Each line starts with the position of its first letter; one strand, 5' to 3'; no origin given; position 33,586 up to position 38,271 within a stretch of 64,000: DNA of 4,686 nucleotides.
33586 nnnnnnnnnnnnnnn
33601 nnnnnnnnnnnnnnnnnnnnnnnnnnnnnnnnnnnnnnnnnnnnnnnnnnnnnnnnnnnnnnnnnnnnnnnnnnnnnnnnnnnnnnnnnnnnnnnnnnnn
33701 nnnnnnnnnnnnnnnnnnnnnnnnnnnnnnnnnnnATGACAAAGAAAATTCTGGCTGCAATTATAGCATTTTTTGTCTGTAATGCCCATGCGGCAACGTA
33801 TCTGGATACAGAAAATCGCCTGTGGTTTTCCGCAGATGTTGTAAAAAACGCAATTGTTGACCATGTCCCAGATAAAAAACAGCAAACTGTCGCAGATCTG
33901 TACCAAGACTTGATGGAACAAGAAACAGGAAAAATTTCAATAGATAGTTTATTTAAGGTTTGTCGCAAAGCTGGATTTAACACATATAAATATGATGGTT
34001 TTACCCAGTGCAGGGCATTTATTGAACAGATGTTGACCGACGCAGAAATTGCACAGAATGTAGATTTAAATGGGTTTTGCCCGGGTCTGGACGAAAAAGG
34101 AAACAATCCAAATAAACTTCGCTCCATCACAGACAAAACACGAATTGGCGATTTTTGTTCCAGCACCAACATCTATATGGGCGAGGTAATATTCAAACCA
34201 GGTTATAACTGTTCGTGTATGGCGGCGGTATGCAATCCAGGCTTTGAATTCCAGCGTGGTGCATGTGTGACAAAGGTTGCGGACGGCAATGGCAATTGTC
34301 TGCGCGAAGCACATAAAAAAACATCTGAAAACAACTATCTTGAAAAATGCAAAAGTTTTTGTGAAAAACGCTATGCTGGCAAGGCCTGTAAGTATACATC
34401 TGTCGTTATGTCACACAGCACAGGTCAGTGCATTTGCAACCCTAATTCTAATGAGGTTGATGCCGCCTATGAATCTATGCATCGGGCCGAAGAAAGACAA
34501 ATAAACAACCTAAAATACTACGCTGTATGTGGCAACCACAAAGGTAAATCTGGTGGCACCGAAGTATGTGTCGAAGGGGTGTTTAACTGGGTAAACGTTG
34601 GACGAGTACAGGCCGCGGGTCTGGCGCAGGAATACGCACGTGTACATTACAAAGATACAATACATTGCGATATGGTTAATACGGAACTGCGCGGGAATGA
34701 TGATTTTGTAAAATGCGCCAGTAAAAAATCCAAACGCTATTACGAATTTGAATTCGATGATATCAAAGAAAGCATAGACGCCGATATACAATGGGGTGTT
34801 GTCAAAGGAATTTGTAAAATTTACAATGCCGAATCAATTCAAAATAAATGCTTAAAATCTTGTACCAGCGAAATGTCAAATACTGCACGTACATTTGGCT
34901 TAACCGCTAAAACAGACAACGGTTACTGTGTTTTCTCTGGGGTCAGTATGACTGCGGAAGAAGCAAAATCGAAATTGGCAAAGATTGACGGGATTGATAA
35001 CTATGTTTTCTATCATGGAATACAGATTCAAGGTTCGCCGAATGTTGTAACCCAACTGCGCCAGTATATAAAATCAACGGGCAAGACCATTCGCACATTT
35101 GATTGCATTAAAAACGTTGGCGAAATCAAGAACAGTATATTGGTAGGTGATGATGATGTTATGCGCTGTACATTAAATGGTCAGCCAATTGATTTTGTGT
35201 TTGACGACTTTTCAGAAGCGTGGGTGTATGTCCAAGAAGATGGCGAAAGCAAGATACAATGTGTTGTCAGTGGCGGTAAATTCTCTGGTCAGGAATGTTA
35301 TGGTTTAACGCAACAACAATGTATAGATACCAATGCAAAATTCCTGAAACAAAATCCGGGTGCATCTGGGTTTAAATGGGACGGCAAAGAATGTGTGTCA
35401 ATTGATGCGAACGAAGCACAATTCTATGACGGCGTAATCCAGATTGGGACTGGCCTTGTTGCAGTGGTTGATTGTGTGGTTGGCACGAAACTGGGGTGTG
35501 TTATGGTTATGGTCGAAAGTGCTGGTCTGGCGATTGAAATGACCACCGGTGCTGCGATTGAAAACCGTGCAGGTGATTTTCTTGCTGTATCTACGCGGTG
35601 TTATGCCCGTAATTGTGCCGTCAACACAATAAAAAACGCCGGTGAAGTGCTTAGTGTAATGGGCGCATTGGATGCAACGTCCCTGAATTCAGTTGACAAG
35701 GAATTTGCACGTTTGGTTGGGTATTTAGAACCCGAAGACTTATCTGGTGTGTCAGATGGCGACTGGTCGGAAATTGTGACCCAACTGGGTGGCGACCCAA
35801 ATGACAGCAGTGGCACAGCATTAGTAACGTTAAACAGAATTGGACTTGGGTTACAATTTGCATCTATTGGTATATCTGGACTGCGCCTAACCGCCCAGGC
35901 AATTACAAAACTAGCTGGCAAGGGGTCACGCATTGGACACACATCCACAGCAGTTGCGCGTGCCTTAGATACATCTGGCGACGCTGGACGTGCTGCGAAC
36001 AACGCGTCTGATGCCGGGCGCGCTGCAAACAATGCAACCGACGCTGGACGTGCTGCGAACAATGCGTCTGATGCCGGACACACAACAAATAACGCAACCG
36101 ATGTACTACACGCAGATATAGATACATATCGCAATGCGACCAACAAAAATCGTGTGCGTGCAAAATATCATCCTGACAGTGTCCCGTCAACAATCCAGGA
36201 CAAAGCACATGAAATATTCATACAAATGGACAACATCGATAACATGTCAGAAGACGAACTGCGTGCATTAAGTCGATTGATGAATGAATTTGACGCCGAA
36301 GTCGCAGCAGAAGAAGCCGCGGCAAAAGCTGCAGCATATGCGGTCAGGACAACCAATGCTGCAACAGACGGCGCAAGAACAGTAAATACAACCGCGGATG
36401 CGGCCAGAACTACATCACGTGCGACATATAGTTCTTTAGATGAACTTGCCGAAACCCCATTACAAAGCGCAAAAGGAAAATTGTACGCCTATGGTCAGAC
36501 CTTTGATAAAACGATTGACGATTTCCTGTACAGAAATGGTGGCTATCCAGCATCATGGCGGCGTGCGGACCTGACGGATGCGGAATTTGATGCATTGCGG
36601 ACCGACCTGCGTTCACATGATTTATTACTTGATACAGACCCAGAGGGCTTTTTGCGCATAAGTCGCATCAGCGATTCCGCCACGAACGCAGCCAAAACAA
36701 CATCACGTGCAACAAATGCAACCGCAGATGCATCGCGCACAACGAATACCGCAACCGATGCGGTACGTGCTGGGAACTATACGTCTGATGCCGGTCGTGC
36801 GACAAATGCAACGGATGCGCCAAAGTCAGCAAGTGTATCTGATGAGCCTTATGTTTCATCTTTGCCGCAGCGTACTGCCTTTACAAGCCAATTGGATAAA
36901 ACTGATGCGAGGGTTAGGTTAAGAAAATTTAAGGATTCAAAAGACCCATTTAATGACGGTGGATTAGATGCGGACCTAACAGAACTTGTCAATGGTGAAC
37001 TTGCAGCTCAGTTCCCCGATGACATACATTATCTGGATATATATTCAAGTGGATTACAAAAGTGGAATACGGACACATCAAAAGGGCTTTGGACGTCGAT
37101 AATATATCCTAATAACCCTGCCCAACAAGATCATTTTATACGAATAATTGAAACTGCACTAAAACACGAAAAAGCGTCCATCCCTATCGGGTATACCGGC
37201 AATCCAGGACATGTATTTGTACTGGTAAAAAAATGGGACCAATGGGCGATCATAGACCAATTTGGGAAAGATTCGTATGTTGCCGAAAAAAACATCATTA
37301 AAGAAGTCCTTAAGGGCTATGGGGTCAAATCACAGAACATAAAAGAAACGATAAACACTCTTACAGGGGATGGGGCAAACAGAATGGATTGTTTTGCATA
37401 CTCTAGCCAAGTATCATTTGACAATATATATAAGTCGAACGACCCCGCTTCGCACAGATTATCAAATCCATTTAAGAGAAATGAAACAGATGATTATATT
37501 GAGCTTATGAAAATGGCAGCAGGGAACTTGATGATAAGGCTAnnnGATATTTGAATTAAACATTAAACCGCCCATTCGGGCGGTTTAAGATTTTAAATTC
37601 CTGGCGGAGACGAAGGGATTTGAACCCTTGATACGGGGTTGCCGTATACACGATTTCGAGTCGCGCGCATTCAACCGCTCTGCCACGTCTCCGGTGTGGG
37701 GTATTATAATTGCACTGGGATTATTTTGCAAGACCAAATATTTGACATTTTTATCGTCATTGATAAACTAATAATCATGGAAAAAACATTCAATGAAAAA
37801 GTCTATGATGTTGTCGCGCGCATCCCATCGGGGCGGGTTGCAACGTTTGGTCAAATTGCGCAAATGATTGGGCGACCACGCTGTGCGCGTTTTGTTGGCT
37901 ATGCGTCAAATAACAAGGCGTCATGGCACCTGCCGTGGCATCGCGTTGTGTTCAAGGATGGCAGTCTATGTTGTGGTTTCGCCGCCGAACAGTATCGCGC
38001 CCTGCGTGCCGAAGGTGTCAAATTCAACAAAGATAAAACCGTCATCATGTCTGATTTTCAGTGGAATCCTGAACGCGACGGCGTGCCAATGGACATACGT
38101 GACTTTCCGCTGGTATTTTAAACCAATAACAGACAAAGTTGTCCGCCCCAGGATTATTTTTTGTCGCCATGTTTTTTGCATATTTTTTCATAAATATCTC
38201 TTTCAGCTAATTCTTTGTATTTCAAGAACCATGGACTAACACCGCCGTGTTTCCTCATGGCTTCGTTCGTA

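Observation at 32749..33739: Poly-C(14) slipped-strand phase-variation switch inside the signal peptide of a secreted protein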

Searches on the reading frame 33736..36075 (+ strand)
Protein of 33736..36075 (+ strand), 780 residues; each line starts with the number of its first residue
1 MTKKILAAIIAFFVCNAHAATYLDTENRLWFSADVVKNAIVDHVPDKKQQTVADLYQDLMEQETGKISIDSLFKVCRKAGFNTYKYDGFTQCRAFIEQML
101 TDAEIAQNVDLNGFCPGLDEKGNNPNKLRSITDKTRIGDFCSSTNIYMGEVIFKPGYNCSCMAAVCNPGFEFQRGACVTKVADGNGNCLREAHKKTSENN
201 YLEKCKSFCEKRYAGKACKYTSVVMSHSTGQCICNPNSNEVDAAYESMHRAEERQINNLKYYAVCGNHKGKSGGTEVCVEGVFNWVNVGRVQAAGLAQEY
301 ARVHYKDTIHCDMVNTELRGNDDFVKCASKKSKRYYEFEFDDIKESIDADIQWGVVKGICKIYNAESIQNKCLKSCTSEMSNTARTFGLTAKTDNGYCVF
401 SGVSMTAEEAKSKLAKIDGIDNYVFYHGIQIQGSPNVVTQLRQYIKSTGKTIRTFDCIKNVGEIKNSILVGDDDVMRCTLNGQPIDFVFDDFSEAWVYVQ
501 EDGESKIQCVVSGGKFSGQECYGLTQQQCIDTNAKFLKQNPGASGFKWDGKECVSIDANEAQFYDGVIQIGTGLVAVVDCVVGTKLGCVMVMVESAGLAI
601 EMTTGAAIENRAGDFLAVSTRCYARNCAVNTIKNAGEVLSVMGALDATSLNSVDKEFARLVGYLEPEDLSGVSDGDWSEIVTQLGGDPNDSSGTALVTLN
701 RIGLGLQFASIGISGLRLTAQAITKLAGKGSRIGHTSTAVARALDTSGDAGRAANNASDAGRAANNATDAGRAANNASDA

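Call 59: search_solved_structures(query=A2, max_evalue=1)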
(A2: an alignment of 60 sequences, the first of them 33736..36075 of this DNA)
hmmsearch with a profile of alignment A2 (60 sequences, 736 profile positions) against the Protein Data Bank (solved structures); distinct sequences matched with E-value up to 1: 43.
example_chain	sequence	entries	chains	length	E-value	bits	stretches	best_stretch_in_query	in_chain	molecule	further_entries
7nmq_A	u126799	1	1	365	8e-06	28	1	427-570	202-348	Hemolysin BL lytic component L1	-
3g6b_A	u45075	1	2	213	0.0066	18.4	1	520-686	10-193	Methyl-accepting chemotaxis protein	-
3g67_A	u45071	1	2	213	0.0094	17.9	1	520-687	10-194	Methyl-accepting chemotaxis protein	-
6dfp_A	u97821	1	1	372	0.031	16.2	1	427-563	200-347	VCA0883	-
7p3r_A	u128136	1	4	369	0.032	16.1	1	427-563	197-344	MakA tetramer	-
6ezv_X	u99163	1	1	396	0.039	15.9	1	427-563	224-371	Non-hemolytic enterotoxin lytic component L1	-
8qkd_A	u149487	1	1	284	0.05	15.5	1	454-694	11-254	sc-CC-5-24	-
4wpc_A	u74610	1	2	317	0.1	14.5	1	522-708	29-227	RHO GTPase-activating protein RGD1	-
8fbj_A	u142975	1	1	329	0.19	13.6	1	484-666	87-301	KWOCA_60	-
4zry_B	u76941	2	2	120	0.43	12.4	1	593-661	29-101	Keratin, type II cytoskeletal 1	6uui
1ht0_A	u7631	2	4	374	0.46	12.3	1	430-530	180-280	CLASS I ALCOHOL DEHYDROGENASE 3, GAMMA SUBUNIT | Alcohol dehydrogenase gamma chain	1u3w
1ee2_A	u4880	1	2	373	0.48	12.2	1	431-530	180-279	ALCOHOL DEHYDROGENASE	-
5zuv_A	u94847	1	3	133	0.6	11.9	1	545-649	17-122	Spike glycoprotein,Spike glycoprotein,inhibitor EK1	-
1axg_A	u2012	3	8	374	0.66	11.8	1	431-529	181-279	ALCOHOL DEHYDROGENASE | Alcohol dehydrogenase E chain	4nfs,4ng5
1a71_A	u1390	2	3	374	0.66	11.8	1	431-529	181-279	LIVER ALCOHOL DEHYDROGENASE | HORSE LIVER ALCOHOL DEHYDROGENASE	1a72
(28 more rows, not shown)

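Call 60: search_protein_families(library=pfam, alignment_id=A2, max_evalue=0.01)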
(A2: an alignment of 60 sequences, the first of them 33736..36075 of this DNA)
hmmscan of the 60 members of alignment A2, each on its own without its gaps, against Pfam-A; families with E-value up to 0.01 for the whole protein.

A. member 1, window:33736-36075:+ (780 aa): 0 families

B. families by the number of members that match (of 60 scanned): 6 families
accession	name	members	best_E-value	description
PF14569.12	zf-UDP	1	0.0016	Zinc-binding RING-finger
PF04888.17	SseC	1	0.0054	Secretion system effector C (SseC) like family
PF02382.20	RTX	1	0.0058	N-terminal domain in RTX protein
PF15784.10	GPS2_interact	1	0.006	G-protein pathway suppressor 2-interacting domain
PF24543.1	Usp-48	1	0.0068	Usp-48 domain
PF13801.11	Metal_resist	1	0.0089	Heavy-metal resistance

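Call 61: search_solved_structures(query=A2, max_evalue=0.05, show_alignments=3)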
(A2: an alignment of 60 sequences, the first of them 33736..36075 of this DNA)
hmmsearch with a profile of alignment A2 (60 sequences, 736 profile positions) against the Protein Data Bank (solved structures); distinct sequences matched with E-value up to 0.05: 6.
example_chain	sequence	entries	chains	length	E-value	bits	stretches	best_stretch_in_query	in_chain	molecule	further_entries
7nmq_A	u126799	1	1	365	8e-06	28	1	427-570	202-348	Hemolysin BL lytic component L1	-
3g6b_A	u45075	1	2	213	0.0066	18.4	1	520-686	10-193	Methyl-accepting chemotaxis protein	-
3g67_A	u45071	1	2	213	0.0094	17.9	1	520-687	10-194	Methyl-accepting chemotaxis protein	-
6dfp_A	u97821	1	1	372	0.031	16.2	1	427-563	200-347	VCA0883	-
7p3r_A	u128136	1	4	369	0.032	16.1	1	427-563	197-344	MakA tetramer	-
6ezv_X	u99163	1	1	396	0.039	15.9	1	427-563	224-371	Non-hemolytic enterotoxin lytic component L1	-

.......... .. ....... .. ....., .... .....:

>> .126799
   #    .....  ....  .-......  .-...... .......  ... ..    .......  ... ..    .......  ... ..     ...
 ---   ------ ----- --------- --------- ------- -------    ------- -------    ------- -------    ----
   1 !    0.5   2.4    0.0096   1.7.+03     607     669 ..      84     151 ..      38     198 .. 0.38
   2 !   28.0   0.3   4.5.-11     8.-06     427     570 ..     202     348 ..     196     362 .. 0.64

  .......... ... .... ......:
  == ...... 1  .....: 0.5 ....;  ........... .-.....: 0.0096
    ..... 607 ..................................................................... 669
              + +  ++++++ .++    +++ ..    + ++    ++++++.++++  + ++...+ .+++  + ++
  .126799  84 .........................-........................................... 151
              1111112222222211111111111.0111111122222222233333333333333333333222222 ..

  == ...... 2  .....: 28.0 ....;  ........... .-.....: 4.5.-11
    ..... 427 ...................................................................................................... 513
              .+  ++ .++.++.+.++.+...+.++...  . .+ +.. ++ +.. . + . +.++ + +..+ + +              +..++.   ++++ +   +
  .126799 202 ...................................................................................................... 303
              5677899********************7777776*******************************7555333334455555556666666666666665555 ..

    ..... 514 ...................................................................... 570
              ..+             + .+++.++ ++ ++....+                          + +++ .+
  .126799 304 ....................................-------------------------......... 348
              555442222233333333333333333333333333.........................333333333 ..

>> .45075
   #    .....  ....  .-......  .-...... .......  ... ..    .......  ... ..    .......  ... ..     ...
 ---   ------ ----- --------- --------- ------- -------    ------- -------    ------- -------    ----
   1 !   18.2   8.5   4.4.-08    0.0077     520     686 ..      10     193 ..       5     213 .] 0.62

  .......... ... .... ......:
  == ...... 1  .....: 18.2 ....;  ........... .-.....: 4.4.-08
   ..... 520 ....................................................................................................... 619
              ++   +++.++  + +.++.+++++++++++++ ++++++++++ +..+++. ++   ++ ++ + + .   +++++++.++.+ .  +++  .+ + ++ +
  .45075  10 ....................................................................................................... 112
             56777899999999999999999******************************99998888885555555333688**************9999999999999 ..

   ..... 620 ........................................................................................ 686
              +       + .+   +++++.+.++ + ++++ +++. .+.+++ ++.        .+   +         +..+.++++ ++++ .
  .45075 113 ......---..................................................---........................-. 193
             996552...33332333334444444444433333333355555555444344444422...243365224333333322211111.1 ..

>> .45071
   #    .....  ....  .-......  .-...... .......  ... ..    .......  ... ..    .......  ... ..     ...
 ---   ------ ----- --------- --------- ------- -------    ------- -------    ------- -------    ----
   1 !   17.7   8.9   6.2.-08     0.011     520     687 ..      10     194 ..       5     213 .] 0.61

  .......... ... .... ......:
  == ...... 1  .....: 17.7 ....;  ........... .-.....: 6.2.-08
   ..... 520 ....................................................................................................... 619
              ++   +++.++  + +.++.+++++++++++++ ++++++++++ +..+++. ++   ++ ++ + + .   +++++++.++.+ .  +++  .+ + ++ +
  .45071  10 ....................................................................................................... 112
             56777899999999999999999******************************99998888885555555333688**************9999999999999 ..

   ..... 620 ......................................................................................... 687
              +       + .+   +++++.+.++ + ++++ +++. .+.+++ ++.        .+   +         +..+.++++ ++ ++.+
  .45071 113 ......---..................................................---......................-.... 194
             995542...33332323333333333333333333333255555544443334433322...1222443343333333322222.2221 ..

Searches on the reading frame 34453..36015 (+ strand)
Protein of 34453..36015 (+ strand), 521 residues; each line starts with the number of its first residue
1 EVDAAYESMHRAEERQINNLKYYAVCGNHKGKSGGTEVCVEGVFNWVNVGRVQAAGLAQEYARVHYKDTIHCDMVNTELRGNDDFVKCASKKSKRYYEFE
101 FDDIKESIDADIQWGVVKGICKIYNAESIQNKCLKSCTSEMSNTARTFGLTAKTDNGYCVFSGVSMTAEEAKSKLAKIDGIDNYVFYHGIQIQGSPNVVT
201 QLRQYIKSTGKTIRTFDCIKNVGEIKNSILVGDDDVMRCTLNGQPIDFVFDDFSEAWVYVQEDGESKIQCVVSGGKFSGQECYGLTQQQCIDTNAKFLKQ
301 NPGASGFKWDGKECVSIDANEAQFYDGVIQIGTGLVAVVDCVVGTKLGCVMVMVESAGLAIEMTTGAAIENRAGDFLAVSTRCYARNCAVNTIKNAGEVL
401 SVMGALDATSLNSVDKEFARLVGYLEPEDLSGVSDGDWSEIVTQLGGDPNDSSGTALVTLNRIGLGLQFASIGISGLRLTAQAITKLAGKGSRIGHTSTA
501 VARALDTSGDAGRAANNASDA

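Call 54: find_homologous_proteins(query=window:34453-36015:+, max_evalue=0.001)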
Query window:34453-36015:+ (521 aa): 4 proteins with E <= 0.001 among 8000 candidates.
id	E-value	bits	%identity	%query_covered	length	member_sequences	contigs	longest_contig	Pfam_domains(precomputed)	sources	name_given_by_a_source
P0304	5.8e-199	680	65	89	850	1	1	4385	-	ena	-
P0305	2.7e-128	447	81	49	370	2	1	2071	-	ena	-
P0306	6.1e-57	212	33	93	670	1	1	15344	-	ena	-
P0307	1.1e-18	86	67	14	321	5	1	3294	-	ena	-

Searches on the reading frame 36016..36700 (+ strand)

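Call 90: search_protein_families(library=pfam, proteins=[window:36016-36700:+], max_evalue=10)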
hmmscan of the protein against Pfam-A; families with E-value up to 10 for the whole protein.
window:36016-36700:+ (228 aa): 2 families
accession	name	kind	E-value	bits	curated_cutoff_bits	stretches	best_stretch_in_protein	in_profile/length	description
PF24074.1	DUF7366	-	0.084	13.5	27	1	35-90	17-67/78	Domain of unknown function (DUF7366)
PF06791.18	TMP_2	-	2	8.5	30.2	1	61-149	97-186/208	Prophage tail length tape measure protein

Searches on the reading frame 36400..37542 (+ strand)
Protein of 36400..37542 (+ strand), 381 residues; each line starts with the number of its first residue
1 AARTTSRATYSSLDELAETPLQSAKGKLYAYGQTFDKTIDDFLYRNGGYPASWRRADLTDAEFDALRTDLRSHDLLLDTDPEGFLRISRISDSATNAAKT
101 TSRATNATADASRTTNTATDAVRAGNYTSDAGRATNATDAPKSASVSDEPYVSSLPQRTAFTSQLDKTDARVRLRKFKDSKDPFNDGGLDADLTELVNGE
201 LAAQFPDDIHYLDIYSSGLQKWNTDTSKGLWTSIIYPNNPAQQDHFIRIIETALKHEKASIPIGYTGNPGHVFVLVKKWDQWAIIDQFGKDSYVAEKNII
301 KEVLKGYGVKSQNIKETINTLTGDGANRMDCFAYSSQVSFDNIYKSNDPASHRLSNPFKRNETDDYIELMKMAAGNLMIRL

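Call 41: find_homologous_proteins(query=window:36400-37542:+, max_evalue=0.001)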
Query window:36400-37542:+ (381 aa): 2 proteins with E <= 0.001 among 4567 candidates.
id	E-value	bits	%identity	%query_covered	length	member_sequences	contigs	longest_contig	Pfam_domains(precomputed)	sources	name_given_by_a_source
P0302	4.7e-43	166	40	82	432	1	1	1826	-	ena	-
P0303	3.2e-26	110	76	22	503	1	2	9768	-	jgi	-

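Call 90: search_protein_families(library=pfam, proteins=[P0302], max_evalue=10)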
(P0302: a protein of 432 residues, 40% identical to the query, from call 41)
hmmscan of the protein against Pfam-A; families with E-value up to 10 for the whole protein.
P0302 (432 aa): 2 families
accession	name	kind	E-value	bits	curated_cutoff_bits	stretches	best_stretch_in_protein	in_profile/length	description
PF18026.6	Exog_C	-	0.0094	16.3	29.5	1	331-362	17-47/49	Endo/exonuclease (EXOG) C-terminal domain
PF09288.16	UBA_3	-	0.21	11.9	20.4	1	339-360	23-44/55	Fungal ubiquitin-associated domain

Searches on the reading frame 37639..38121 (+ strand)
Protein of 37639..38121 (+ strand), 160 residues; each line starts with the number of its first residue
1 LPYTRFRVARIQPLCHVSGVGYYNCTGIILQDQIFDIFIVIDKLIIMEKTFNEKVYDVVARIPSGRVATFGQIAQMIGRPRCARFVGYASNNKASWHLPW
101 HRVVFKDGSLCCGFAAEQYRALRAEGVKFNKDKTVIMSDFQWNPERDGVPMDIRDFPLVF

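Call 43: search_protein_families(library=pfam, proteins=[window:37639-38121:+], max_evalue=0.001)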
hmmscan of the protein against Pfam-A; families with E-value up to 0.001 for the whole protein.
window:37639-38121:+ (160 aa): 1 family
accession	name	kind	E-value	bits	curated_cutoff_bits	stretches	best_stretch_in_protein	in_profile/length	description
PF01035.26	DNA_binding_1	-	5.5e-21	74.6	27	1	51-127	2-81/81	6-O-methylguanine DNA methyltransferase, DNA binding domain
